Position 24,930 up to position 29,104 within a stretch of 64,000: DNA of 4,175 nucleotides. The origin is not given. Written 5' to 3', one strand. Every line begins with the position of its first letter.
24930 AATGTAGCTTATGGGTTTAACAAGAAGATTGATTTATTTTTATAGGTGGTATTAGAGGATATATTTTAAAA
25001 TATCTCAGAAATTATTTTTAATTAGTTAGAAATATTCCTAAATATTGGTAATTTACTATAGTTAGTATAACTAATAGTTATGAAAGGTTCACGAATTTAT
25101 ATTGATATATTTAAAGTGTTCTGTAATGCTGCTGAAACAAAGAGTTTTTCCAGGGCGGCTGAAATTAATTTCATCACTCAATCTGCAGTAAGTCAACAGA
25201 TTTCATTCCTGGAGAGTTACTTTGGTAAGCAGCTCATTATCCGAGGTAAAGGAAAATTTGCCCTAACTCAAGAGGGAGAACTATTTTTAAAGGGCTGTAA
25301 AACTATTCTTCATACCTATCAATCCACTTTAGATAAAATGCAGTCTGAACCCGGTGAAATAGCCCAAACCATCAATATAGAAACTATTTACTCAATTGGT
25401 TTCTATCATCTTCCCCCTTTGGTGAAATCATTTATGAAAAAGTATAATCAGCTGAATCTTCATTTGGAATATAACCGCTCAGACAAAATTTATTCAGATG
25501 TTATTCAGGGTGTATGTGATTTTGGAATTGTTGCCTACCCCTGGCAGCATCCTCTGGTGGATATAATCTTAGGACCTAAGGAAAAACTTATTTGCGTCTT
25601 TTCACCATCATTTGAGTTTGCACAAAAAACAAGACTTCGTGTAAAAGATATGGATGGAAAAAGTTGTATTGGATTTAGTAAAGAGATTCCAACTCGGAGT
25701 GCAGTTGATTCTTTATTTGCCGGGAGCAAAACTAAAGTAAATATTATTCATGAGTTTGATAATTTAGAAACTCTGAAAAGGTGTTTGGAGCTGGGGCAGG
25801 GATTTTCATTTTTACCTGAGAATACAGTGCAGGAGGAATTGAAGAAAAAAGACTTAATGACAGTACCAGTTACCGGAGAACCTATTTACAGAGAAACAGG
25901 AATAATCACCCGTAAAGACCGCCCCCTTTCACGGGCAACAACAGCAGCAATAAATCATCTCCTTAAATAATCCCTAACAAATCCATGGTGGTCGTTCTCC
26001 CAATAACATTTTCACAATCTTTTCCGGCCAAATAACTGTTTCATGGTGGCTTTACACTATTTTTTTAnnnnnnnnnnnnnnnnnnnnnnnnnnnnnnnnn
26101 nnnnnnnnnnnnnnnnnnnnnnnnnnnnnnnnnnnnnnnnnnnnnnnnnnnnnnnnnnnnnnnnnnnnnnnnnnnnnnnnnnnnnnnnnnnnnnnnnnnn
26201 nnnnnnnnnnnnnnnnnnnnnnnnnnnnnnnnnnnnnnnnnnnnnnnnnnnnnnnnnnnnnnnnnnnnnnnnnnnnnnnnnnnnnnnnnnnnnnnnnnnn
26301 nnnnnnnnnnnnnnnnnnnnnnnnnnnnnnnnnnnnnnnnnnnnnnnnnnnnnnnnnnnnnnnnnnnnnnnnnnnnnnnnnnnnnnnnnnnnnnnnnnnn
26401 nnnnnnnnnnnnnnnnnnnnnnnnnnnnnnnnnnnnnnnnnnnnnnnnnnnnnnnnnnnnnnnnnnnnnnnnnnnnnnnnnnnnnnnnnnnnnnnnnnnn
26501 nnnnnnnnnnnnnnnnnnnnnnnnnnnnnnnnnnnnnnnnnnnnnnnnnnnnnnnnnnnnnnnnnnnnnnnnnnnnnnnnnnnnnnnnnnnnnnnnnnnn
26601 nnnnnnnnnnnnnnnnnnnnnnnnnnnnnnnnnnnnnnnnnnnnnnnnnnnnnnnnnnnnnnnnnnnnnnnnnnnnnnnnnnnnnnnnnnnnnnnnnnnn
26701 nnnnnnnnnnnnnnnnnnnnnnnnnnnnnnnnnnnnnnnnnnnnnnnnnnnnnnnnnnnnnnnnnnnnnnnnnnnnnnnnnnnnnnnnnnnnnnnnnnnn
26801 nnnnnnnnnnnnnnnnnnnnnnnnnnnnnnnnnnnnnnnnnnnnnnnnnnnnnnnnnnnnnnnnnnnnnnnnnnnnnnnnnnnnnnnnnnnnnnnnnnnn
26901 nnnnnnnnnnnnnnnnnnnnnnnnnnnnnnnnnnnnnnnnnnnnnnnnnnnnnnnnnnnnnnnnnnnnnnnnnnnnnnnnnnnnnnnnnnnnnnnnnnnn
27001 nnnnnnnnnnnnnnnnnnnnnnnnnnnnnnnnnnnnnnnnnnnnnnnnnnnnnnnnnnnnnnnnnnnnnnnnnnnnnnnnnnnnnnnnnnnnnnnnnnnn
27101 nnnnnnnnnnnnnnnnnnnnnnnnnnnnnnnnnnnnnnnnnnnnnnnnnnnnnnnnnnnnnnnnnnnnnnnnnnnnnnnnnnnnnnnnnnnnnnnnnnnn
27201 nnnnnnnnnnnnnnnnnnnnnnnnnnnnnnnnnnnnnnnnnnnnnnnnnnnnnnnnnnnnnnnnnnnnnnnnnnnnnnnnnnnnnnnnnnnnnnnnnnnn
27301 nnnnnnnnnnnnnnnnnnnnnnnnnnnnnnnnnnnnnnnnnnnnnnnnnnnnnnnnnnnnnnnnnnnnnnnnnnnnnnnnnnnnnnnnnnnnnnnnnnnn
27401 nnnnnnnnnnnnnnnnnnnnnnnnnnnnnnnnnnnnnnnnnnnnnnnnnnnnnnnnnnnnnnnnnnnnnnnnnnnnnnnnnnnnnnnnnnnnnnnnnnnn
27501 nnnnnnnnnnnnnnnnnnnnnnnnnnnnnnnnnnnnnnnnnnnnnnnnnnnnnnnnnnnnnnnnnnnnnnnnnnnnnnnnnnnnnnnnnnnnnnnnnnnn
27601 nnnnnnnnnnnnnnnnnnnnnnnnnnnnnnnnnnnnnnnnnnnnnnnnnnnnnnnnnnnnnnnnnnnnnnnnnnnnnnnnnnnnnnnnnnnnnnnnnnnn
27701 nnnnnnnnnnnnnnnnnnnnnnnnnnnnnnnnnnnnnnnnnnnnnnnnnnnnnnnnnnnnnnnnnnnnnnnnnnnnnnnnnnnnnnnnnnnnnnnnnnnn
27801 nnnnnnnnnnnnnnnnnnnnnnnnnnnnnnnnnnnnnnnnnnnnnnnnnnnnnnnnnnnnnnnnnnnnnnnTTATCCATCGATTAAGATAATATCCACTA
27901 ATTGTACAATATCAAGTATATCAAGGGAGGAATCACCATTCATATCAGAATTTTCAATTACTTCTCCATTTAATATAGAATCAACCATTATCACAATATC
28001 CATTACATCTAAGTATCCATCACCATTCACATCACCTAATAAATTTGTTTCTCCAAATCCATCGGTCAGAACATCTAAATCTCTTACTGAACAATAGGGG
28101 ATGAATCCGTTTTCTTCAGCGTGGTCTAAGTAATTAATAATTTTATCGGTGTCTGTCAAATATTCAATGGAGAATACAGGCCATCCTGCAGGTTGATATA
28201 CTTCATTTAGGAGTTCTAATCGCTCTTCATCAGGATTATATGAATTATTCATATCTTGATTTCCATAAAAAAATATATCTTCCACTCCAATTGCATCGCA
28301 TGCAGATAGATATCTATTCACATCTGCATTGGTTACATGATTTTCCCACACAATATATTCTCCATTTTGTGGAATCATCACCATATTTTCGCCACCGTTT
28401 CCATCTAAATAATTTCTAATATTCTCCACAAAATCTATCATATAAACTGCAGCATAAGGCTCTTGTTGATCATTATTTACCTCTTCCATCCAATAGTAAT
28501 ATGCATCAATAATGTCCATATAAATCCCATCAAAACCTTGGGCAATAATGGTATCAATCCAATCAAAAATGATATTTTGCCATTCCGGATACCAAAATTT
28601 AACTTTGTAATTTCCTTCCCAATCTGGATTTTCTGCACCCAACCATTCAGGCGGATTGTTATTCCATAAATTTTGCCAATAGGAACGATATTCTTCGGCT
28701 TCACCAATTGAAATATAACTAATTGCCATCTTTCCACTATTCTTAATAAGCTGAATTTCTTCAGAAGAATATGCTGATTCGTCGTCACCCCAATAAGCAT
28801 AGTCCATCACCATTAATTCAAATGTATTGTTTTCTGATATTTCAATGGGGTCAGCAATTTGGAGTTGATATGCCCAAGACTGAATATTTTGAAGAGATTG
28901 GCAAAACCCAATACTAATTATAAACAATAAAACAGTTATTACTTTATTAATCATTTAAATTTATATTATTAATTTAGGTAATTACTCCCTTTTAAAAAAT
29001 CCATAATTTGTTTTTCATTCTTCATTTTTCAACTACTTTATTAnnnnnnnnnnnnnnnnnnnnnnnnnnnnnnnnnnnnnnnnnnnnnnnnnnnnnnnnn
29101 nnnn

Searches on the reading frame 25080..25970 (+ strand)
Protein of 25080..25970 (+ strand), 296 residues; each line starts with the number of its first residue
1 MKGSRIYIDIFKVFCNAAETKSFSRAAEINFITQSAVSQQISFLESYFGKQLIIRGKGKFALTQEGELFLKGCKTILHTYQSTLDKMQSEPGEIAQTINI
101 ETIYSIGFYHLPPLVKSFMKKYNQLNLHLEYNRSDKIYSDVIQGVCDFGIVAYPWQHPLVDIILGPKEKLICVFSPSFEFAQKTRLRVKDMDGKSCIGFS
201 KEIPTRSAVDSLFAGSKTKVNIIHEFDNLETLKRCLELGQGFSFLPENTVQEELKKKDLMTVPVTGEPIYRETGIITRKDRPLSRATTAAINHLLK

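Call 5: search_protein_families(library=ncbifam, proteins=[window:25080-25970:+], max_evalue=0.001)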
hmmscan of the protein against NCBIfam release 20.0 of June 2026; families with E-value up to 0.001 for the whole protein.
window:25080-25970:+ (296 aa): 53 families (the best 25 are shown)
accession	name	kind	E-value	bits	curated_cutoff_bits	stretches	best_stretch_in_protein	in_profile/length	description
NF040786.1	LysR_Sec_metab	equivalog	8e-46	156.4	250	1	11-293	6-293/298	selenium metabolism-associated LysR family transcriptional regulator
NF047520.1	trans_act_CidR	equivalog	2.2e-34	119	415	1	11-293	6-287/292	cidABC operon transcriptional activator CidR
NF053705.1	TransRegGltCGpos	equivalog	9e-31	107.2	350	1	12-287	7-282/300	glutamate biosynthesis transcriptional regulator GltC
NF045775.1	acetoin_reg_AlsR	exception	3.3e-26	92.4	430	1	12-249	7-246/290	acetoin biosynthesis transcriptional regulator AlsR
NF047711.1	PutUtilRegPtrR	equivalog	2e-25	89.5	400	1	11-281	6-270/283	putrescine utilization regulator PtrR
NF045990.1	TransRegCbbRRhodb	equivalog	2.1e-25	89.4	450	1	14-292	14-294/304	LysR family regulator CbbR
NF041036.1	decaheme_TF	subfamily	4.2e-25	88.8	210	1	10-286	5-287/301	multiheme cytochrome-associated LysR family transcriptional regulator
NF040889.1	trans_reg_YeiE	equivalog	5.5e-24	84.9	480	1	10-288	7-280/288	DNA-binding transcriptional regulator YeiE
NF008722.0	PRK11716.1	equivalog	5.6e-24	84.7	246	1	11-281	6-277/293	HTH-type transcriptional activator IlvY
NF008416.0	PRK11242.1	equivalog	8.5e-24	84.4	277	1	14-294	9-287/300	transcriptional regulator CynR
NF008095.0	PRK10837.1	subfamily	5.5e-22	78.3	281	1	8-289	5-281/290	LysR family transcriptional regulator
NF008361.0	PRK11151.1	equivalog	6.8e-22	78.1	329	1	15-284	10-279/305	DNA-binding transcriptional regulator OxyR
NF008352.0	PRK11139.1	subfamily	7.3e-22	77.8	288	1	11-259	11-253/305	transcriptional regulator GcvA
NF052633.1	LysR_TF_PsrA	exception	2.4e-21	76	540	1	14-285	13-283/297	L-proline-binding transcription factor PsrA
NF058504.1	TransRegCcpCBac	equivalog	2.9e-21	76.1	400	1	12-279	7-269/287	transcriptional regulator CcpC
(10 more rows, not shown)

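Call 6: search_protein_families(library=pfam, proteins=[window:25080-25970:+], max_evalue=0.001)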
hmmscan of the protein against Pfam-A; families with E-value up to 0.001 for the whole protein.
window:25080-25970:+ (296 aa): 2 families
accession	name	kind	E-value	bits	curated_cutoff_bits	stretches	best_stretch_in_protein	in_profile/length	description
PF03466.25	LysR_substrate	-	7e-38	130.5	28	1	93-295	3-205/209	LysR substrate binding domain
PF00126.33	HTH_1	-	8.8e-17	61.3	26.6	1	11-67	4-60/60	Bacterial regulatory helix-turn-helix protein, lysR family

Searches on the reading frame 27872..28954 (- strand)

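Call 6: search_protein_families(library=pfam, proteins=[window:27872-28954:-], max_evalue=0.001)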
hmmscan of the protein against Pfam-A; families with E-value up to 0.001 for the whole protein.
window:27872-28954:- (360 aa): 2 families
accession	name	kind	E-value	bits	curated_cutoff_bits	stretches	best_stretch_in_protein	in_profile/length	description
PF03537.19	Glyco_hydro_114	-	3.9e-25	88.9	27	1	26-294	1-228/231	Glycoside-hydrolase family GH114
PF01839.29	FG-GAP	-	0.00074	19.8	22.1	0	300-317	1-18/37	FG-GAP repeat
